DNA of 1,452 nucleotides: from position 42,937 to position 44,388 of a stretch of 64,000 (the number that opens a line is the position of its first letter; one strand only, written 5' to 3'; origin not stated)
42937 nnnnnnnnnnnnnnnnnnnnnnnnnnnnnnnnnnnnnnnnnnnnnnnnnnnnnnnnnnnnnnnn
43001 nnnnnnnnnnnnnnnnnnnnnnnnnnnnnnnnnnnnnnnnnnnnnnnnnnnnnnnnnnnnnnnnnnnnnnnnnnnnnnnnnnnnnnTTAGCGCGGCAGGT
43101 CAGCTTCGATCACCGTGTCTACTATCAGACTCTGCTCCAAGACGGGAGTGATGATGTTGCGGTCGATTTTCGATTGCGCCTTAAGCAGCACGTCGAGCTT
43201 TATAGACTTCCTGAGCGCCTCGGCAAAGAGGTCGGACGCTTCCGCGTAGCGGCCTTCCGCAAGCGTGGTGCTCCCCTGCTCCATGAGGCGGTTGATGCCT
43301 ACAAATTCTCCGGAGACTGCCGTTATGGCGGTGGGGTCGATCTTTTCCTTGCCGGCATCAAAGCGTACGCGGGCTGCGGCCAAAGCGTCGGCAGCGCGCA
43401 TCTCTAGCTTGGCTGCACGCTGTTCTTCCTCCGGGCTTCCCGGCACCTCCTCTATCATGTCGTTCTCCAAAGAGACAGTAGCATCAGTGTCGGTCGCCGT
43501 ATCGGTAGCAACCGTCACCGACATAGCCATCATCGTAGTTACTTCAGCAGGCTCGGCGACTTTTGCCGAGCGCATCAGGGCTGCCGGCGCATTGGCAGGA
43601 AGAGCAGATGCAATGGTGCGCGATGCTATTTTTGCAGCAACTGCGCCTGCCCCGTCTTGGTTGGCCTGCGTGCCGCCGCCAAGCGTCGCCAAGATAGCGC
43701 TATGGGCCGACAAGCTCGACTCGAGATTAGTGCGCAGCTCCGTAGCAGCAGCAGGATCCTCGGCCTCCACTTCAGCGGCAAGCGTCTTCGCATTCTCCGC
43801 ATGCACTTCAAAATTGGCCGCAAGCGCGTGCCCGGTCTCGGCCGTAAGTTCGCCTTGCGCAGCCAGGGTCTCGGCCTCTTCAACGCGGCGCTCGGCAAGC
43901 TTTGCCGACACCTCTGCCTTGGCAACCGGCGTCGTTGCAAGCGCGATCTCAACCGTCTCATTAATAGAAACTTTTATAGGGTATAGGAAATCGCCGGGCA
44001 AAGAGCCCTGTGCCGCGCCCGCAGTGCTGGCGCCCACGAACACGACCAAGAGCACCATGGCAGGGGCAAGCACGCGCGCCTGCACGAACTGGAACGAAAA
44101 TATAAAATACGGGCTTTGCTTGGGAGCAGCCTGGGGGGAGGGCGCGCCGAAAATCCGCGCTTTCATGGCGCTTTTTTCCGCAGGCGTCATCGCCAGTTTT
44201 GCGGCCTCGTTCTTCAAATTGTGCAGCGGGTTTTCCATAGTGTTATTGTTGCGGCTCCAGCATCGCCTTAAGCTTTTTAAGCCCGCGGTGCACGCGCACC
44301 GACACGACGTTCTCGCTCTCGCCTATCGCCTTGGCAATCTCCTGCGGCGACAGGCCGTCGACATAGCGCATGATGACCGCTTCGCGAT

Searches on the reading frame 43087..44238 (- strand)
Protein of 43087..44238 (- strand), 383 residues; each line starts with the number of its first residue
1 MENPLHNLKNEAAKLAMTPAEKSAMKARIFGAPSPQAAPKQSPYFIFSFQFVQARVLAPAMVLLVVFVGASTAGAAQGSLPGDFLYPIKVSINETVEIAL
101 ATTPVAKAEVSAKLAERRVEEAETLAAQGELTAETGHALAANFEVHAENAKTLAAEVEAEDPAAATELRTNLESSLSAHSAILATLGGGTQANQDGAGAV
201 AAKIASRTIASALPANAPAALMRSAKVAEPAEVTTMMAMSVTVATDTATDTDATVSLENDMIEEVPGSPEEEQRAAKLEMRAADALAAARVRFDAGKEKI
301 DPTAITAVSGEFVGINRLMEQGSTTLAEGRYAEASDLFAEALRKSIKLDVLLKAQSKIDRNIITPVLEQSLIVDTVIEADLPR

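Call 86: search_protein_families(library=pfam, proteins=[window:43087-44238:-], max_evalue=0.001)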
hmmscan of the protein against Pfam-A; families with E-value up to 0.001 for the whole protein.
window:43087-44238:- (383 aa): 1 family
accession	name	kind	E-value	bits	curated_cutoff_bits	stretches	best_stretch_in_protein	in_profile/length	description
PF18915.5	DUF5667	-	3.4e-12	47.1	27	1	78-165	1-86/99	Domain of unknown function (DUF5667)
